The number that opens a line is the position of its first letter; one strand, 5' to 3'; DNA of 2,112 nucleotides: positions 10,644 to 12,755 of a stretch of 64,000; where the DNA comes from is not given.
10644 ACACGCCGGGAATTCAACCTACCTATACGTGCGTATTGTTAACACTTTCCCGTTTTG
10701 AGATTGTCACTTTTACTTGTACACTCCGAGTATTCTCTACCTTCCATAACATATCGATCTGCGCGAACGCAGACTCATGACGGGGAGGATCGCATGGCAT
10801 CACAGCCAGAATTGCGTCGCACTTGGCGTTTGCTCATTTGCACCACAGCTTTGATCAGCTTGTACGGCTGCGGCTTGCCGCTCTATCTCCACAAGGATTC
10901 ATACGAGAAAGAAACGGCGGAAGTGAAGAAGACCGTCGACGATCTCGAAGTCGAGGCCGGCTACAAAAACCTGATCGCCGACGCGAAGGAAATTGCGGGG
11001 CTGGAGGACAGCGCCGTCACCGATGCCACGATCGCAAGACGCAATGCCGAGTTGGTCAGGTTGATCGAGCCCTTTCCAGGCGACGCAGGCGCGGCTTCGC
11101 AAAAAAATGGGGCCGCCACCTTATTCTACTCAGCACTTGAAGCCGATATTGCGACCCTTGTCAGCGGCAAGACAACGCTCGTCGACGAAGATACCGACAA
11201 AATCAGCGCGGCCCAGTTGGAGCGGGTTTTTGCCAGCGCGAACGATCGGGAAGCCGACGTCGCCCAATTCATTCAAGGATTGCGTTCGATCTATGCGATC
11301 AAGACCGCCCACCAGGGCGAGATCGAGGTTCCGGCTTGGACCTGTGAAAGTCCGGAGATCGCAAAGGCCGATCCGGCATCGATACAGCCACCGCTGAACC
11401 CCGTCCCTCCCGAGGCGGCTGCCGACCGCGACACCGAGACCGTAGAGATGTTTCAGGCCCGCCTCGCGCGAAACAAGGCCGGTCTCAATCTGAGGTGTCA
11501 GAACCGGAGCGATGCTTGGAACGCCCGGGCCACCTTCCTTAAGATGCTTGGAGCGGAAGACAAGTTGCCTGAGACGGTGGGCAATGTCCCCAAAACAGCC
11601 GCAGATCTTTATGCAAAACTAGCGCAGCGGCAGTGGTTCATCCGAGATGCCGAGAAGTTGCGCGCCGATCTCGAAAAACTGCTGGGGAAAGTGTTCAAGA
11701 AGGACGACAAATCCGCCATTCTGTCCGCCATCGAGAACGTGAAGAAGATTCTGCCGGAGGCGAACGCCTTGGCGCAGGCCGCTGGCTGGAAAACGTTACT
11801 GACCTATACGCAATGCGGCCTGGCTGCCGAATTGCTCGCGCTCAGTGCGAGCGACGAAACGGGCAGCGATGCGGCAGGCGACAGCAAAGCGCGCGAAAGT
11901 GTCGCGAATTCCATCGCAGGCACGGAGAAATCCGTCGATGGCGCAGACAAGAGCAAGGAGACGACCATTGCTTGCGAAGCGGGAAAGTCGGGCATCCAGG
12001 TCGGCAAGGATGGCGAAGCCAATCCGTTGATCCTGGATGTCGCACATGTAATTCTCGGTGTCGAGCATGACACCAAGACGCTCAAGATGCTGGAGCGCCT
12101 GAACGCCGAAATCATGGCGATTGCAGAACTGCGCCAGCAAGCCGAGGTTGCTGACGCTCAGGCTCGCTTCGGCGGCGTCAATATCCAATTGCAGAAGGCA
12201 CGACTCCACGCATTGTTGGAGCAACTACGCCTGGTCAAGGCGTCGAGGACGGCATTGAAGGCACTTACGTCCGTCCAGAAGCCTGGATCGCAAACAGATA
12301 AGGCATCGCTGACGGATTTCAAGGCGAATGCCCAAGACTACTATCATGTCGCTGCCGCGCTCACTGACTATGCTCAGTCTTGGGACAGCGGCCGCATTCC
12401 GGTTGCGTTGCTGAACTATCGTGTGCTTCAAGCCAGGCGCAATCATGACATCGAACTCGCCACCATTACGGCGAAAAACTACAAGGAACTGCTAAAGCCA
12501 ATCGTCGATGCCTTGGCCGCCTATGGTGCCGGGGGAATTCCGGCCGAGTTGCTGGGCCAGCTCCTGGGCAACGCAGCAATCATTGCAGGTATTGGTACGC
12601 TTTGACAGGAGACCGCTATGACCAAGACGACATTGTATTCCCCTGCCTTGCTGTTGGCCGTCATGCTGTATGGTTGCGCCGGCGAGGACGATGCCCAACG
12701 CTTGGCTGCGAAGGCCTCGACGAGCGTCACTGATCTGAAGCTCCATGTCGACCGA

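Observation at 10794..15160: Operon of three predicted lipoproteins ending in a Tat-exported metallo-amidohydrolase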

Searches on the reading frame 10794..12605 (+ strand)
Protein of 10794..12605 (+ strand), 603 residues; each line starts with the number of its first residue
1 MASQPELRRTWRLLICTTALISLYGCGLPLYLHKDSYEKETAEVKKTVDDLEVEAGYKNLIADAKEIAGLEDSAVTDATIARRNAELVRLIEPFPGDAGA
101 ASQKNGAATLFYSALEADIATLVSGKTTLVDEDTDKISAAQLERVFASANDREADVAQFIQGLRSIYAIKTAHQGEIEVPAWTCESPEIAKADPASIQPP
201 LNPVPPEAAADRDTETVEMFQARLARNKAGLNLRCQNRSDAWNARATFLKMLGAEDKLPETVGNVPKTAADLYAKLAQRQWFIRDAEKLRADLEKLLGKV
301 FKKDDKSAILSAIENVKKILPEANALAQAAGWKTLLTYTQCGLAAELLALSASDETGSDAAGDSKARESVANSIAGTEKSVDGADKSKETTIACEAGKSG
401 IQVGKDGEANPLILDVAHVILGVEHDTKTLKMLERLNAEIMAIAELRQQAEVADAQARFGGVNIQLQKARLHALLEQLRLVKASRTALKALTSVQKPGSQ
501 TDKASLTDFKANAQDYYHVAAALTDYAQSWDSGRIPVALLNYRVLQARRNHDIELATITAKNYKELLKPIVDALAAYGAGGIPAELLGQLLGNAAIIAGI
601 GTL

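Call 3: search_protein_families(library=pfam, proteins=[window:10794-12605:+], max_evalue=1)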
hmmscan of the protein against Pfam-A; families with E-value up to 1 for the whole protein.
window:10794-12605:+ (603 aa): 1 family
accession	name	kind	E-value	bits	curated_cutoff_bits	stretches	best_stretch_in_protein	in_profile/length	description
PF21041.3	XMAP215_CLASP_TOG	-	0.2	11.8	27.1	1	294-342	27-77/230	XMAP215/Dis1/CLASP, TOG domain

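Call 4: search_protein_families(library=ncbifam, proteins=[window:10794-12605:+], max_evalue=1)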
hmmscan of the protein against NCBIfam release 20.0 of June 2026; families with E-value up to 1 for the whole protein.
window:10794-12605:+ (603 aa): 0 families
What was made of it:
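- On C-terminal sorting signals (GlyGly-CTERM, PEP-CTERM) for the p1 tail: NCBIfam gave no family for p1 at E up to 1 (call 4).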

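Call 5: search_protein_families(library=padloc, proteins=[window:10794-12605:+], max_evalue=1)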
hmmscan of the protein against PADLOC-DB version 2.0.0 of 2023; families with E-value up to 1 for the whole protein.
window:10794-12605:+ (603 aa): 0 families
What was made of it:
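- On Known anti-phage defence systems (PADLOC-DB 2.0): Call 5: no hits at E up to 1.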

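Call 6: find_homologous_proteins(query=window:10794-12605:+)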
Query window:10794-12605:+ (603 aa): 5 proteins with E <= 0.001 among 8000 candidates.
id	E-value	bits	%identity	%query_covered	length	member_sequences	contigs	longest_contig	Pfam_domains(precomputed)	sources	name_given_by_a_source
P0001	0.0e+0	1299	100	100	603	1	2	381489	-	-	-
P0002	2.8e-283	959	75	100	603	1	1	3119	-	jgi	-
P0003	9.2e-282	954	74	100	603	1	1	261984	-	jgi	jgi:hypothetical protein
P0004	3.3e-263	893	71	100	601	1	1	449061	-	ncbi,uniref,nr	ncbi:hypothetical protein [Dongia rigui]|uniref:Uncharacterized protein n=1 Tax=Dongia rigui TaxID=9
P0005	1.5e-185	636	53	100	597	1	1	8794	-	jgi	jgi:hypothetical protein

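Call 7: find_encoding_contigs(protein=P0004, flank=8000, max_places=3)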
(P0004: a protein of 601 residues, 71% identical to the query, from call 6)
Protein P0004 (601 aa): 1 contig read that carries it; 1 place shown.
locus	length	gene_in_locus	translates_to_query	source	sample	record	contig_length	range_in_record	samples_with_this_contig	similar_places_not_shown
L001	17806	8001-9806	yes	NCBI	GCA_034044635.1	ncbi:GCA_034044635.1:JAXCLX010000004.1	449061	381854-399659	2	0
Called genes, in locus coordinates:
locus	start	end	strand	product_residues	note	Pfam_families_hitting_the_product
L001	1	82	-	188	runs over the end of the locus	PF00106:adh_short, PF13561:adh_short_C2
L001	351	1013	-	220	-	PF00440:TetR_N, PF13977:TetR_C_6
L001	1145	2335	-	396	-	PF01571:GCV_T, PF08669:GCV_T_C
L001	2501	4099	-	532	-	PF00890:FAD_binding_2 (faint), PF01266:DAO, PF01593:Amino_oxidase, PF03486:HI0933_like (faint), PF07992:Pyr_redox_2 (faint), PF13450:NAD_binding_8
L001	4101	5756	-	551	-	PF01266:DAO (faint), PF01593:Amino_oxidase, PF07992:Pyr_redox_2 (faint), PF13450:NAD_binding_8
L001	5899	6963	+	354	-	PF00565:SNase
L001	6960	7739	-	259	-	PF00528:BPD_transp_1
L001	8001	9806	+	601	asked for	-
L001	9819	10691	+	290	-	-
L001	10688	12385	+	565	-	PF04909:Amidohydro_2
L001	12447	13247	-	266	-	PF00497:SBP_bac_3, PF10613:Lig_chan-Glu_bd (faint)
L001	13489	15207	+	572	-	PF00563:EAL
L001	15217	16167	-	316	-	PF13407:Peripla_BP_4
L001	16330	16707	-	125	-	PF02537:CRCB, PF16083:Phage_holin_3_3 (weak)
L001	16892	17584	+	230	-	PF00891:Methyltransf_2 (weak), PF02353:CMAS (weak), PF13489:Methyltransf_23, PF01209:Ubie_methyltran, PF13847:Methyltransf_31, PF08241:Methyltransf_11, PF08242:Methyltransf_12, PF13649:Methyltransf_25, +1 more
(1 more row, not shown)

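Call 8: find_encoding_contigs(protein=P0005, flank=8000, max_places=3)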
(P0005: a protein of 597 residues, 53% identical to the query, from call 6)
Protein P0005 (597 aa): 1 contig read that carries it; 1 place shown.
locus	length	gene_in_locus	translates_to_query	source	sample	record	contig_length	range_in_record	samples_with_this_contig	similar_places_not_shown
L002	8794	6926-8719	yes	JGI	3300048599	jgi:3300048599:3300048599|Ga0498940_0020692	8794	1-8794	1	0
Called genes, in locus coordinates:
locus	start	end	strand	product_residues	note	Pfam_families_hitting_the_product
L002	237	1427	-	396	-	PF01571:GCV_T, PF08669:GCV_T_C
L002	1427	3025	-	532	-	PF00890:FAD_binding_2 (faint), PF01266:DAO, PF01593:Amino_oxidase, PF03486:HI0933_like (faint), PF07992:Pyr_redox_2 (faint), PF13450:NAD_binding_8, PF01266:DAO (weak)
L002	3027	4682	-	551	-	PF01266:DAO (faint), PF01593:Amino_oxidase, PF07992:Pyr_redox_2 (faint), PF13450:NAD_binding_8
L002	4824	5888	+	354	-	PF00565:SNase (weak)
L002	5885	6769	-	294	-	PF00528:BPD_transp_1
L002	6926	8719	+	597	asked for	-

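Call 9: find_encoding_contigs(protein=P0003, flank=8000, max_places=3)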
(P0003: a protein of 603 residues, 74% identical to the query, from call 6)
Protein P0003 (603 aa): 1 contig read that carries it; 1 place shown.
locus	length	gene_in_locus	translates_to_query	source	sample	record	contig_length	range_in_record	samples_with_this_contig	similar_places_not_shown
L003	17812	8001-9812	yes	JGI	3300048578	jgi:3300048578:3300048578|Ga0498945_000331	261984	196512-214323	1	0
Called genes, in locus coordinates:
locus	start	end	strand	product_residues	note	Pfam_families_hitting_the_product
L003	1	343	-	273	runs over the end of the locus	PF00106:adh_short, PF08659:KR, PF23441:SDR, PF13561:adh_short_C2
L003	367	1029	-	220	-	PF00440:TetR_N, PF13977:TetR_C_6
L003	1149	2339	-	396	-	PF01571:GCV_T, PF08669:GCV_T_C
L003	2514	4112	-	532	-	PF00890:FAD_binding_2 (faint), PF01266:DAO, PF01593:Amino_oxidase, PF03486:HI0933_like (faint), PF07992:Pyr_redox_2 (faint), PF13450:NAD_binding_8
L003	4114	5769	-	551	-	PF01266:DAO (faint), PF01593:Amino_oxidase, PF07992:Pyr_redox_2 (faint), PF13450:NAD_binding_8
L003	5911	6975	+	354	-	PF00565:SNase (weak)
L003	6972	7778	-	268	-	PF00528:BPD_transp_1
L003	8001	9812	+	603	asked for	-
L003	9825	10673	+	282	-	-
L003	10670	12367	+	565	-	PF04909:Amidohydro_2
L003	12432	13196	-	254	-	PF00497:SBP_bac_3, PF10613:Lig_chan-Glu_bd (faint)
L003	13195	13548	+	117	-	-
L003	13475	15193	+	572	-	PF00563:EAL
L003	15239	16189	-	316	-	PF00532:Peripla_BP_1 (weak), PF13407:Peripla_BP_4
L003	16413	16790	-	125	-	PF02537:CRCB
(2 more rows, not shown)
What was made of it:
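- The ATGA overlap of p2 and p3 is kept in Dongia rigui and a second Dongia genome (calls 7, 9).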

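Call 22: search_protein_representatives(alignment_id=A1)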
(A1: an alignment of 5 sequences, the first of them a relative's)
Query: 5 sequences, 603 profile positions. Proteins with E-value up to 0.001 (for the whole library): 154; up to 1e-10: 71; up to 1e-30: 9. The best 150 are listed.
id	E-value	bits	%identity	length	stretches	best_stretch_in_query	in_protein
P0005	0.0e+00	1038.7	-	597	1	1-603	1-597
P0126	3.0e-96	340.1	-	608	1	12-601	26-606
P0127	5.5e-64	233.5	-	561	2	262-600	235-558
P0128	2.9e-62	227.9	-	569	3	390-600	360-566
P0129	2.4e-55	205.0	-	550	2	230-600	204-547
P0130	2.8e-55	204.8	-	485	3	384-600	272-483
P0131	3.7e-52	194.5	-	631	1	10-598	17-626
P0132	3.8e-52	194.5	-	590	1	2-597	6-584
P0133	4.8e-52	194.1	-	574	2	244-602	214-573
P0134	1.9e-26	109.6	-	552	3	433-599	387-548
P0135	1.2e-24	103.7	-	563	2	285-600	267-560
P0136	2.7e-24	102.5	-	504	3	433-600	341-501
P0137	4.3e-22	95.2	-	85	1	520-600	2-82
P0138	4.9e-22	95.0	-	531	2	441-600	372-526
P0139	3.1e-20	89.1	-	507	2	434-595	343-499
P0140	4.5e-20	88.5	-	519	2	434-599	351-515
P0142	1.0e-19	87.4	-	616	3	434-600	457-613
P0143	1.3e-19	87.0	-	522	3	503-595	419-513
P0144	1.4e-19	86.9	-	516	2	432-600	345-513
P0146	5.7e-19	84.9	-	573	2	269-594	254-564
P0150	1.7e-17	80.0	-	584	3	450-601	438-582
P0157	5.1e-16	75.1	-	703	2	286-595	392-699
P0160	1.2e-15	74.0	-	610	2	436-600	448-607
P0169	2.0e-13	66.6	-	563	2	410-586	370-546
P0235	4.2e-06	42.4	-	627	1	14-596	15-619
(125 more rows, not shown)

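Call 24: find_encoding_contigs(protein=P0126, flank=8000, max_places=3)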
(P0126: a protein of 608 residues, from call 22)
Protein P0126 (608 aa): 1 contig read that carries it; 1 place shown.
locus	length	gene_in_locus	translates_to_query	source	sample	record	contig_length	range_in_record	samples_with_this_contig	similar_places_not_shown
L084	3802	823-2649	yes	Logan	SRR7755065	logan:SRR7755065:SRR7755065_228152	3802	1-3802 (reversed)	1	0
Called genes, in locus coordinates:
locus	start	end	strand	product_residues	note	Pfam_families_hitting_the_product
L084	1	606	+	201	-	?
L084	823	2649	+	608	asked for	-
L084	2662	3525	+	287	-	-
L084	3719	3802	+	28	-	?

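Call 25: find_encoding_contigs(protein=P0131, flank=8000, max_places=3)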
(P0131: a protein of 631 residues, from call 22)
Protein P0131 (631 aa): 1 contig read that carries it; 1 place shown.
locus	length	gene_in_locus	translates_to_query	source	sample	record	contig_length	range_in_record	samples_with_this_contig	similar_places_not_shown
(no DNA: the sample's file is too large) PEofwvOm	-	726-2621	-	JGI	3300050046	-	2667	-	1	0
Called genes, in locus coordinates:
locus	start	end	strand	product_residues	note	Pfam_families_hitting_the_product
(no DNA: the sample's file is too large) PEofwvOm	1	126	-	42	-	?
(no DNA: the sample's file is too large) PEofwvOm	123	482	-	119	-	PF03795:YCII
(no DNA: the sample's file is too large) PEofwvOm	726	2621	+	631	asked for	-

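Call 29: find_related_loci(query=A4, collection=metagenome_contigs, flank=8000)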
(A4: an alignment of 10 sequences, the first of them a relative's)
Query A4 (603 aa) in metagenome_contigs; peptide patterns used: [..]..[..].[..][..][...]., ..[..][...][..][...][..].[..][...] (x = any residue, [..] = any of these).
143 stretches matched a pattern; 2 encode a relative of the query (tblastn E <= 1e-3); 2 distinct loci.
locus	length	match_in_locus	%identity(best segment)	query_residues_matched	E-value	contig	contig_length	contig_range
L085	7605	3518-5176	29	5-600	6e-52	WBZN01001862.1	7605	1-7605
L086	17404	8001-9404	30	5-600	3e-28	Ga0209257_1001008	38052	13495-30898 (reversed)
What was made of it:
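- Tried and rejected: The narrower alignment gave only two loci (call 29).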

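Call 31: find_homologous_proteins(query=A3, max_evalue=0.00001)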
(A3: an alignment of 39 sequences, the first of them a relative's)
Query A3 (39 sequences) (603 aa, profile of the alignment): 5 proteins with E <= 0.00001 among 8000 candidates.
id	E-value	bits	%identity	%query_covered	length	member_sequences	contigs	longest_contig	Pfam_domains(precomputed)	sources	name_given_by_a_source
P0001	6.4e-131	456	100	100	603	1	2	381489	-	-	-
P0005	1.6e-128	448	53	100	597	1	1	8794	-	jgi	jgi:hypothetical protein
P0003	9.7e-118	413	74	100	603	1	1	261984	-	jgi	jgi:hypothetical protein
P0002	1.6e-117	412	75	100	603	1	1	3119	-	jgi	-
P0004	3.2e-114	401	71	100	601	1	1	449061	-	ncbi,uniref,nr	ncbi:hypothetical protein [Dongia rigui]|uniref:Uncharacterized protein n=1 Tax=Dongia rigui TaxID=9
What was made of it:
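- Tried and rejected: Third protein search with the 39-sequence profile (call 31).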

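Call 32: list_cluster_members(proteins=[P0127, P0128, P0129, P0132, P0133, P0134, P0135, P0136, P0138, P0142])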
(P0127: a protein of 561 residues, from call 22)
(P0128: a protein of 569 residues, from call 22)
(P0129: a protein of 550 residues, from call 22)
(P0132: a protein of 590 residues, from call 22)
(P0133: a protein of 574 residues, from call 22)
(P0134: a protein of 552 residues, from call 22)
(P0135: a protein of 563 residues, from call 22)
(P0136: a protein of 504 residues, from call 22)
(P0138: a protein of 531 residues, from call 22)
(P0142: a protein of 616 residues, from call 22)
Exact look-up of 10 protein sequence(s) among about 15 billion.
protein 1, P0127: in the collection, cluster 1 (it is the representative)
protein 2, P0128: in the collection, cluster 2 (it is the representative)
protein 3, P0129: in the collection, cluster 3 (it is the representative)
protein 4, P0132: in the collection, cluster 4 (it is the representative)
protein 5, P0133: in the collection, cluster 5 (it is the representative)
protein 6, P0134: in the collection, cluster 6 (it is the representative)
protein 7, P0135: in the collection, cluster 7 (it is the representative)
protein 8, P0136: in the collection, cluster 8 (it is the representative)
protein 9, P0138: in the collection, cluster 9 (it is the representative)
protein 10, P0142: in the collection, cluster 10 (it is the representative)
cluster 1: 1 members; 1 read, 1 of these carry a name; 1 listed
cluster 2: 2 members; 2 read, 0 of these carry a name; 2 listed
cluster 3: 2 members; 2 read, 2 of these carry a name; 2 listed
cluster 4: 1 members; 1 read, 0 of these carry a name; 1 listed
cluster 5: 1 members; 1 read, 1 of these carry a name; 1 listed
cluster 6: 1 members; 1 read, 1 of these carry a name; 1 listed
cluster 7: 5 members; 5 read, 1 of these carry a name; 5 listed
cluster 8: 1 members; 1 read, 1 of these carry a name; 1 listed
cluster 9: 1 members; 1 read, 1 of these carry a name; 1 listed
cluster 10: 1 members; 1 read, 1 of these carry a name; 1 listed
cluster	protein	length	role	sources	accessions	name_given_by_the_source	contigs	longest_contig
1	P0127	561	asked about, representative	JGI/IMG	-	hypothetical protein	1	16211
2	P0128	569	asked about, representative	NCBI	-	-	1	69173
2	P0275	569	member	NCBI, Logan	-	-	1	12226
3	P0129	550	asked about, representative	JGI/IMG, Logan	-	hypothetical protein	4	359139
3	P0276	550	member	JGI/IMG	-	hypothetical protein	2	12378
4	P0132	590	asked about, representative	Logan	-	-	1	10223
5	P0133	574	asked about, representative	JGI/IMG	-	hypothetical protein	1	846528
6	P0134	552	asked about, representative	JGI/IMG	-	hypothetical protein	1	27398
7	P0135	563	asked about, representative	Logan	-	-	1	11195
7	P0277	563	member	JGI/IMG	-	hypothetical protein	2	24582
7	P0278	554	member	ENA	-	-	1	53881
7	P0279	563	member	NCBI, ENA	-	-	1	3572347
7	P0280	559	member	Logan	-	-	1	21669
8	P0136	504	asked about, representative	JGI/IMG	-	hypothetical protein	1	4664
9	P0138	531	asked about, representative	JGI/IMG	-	hypothetical protein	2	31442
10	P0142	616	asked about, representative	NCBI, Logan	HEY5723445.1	MAG TPA: hypothetical protein VIT45_14105 [Allosphingosinicella sp.]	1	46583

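Call 33: find_encoding_contigs(protein=P0129, flank=7000, max_places=2)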
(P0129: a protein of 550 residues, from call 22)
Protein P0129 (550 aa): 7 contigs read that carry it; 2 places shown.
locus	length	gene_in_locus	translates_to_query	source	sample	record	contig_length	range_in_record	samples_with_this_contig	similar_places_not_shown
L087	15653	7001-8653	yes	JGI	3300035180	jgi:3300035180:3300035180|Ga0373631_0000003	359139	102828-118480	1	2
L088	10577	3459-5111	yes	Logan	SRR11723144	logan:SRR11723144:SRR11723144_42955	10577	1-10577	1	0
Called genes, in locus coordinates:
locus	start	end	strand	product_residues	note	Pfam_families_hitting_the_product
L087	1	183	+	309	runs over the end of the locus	PF00487:FA_desaturase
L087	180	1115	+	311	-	PF08003:Methyltransf_9 (weak), PF13489:Methyltransf_23, PF13847:Methyltransf_31, PF08241:Methyltransf_11, PF08242:Methyltransf_12, PF13649:Methyltransf_25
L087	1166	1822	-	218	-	PF02586:SRAP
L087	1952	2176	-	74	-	-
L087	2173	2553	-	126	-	-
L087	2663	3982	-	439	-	PF00201:UDPGT, PF04101:Glyco_tran_28_C, PF06722:EryCIII-like_C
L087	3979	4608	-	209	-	PF00440:TetR_N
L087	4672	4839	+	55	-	-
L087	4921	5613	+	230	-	PF04752:ChaC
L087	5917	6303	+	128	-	PF05675:DUF817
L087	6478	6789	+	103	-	PF05675:DUF817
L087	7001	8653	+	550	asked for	-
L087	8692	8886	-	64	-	-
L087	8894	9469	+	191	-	-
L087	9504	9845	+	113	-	-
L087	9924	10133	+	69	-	-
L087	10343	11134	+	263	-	PF13489:Methyltransf_23, PF01209:Ubie_methyltran, PF07021:MetW (weak), PF08241:Methyltransf_11, PF08242:Methyltransf_12, PF13649:Methyltransf_25, PF13847:Methyltransf_31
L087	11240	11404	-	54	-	-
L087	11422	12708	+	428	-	PF00990:GGDEF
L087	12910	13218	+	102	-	-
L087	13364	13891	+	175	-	-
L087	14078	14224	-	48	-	-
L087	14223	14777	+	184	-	-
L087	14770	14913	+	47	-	-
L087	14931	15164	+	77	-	-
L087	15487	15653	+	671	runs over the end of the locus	PF02743:dCache_1, PF00672:HAMP (weak), PF00990:GGDEF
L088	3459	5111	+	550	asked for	-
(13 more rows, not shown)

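Call 34: find_encoding_contigs(protein=P0133, flank=7000, max_places=2)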
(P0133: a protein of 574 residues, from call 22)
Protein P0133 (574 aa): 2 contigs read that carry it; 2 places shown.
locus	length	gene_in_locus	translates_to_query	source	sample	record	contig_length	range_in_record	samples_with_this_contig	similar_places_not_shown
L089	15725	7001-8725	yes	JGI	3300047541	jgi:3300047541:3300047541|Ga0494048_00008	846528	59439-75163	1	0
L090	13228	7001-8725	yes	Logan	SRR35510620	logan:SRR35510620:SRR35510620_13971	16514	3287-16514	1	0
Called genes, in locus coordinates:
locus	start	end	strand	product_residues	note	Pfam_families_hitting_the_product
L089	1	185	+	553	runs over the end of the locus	PF03435:Sacchrp_dh_NADP, PF13761:DUF4166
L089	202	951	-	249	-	PF00106:adh_short, PF23441:SDR, PF08659:KR, PF13561:adh_short_C2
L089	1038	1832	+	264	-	PF04199:Cyclase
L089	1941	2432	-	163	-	PF13174:TPR_6 (faint), PF13181:TPR_8 (faint), PF13432:TPR_16 (weak), PF12895:ANAPC3 (weak), PF13424:TPR_12 (weak), PF00515:TPR_1 (weak), PF07719:TPR_2 (weak), PF14559:TPR_19, +2 more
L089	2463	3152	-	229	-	PF00174:Oxidored_molyb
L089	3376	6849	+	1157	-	PF27156:RP005_N, PF07992:Pyr_redox_2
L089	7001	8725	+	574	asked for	-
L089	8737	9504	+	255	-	-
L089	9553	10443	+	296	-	PF00089:Trypsin, PF13365:Trypsin_2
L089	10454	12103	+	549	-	PF00656:Peptidase_C14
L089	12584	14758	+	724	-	PF00141:peroxidase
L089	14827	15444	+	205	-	PF02798:GST_N, PF13409:GST_N_2, PF13417:GST_N_3, PF00043:GST_C (weak)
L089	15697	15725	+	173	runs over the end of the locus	PF13426:PAS_9, PF00989:PAS (weak), PF08447:PAS_3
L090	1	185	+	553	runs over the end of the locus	PF03435:Sacchrp_dh_NADP, PF13761:DUF4166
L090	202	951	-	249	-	PF00106:adh_short, PF23441:SDR, PF08659:KR, PF13561:adh_short_C2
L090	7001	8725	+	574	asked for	-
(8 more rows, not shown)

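Call 35: find_encoding_contigs(protein=P0279, flank=7000, max_places=2)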
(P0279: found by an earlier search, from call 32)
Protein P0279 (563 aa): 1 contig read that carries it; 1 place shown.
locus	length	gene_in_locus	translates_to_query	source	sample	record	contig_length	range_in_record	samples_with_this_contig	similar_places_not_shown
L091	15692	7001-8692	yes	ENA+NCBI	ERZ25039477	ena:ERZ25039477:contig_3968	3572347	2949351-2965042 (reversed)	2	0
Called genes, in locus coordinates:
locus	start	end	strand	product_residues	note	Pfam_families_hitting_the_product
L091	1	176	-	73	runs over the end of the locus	-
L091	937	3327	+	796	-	-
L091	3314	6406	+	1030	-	PF12770:CHAT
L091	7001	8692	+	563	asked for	-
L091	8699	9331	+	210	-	-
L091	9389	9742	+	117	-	-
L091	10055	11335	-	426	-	PF20466:MmeI_TRD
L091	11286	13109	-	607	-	PF20464:MmeI_N, PF20465:MmeI_hel, PF20473:MmeI_Mtase, PF07669:Eco57I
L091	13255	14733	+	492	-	PF12705:PDDEXK_1 (weak), PF13482:RNase_H_2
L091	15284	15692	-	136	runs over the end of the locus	-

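Call 36: find_encoding_contigs(protein=P0142, flank=7000, max_places=2)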
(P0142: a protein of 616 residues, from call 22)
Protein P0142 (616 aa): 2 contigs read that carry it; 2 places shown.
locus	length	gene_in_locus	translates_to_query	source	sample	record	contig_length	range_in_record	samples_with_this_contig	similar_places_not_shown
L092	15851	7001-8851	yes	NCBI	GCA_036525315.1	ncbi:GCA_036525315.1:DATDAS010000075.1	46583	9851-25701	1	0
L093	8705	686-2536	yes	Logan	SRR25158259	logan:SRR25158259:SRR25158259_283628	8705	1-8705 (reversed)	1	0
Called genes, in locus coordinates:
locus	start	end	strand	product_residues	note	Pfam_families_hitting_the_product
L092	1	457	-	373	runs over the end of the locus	PF11288:DUF3089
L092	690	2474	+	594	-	PF13687:DUF4153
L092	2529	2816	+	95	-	PF02686:GatC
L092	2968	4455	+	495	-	PF01425:Amidase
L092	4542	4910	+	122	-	-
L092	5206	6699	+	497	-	PF02934:GatB_N, PF02637:GatB_Yqey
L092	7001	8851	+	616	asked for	-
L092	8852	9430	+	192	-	-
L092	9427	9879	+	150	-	-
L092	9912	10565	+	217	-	-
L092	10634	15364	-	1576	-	-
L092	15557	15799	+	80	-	-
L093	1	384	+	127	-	?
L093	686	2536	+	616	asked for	-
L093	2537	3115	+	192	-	-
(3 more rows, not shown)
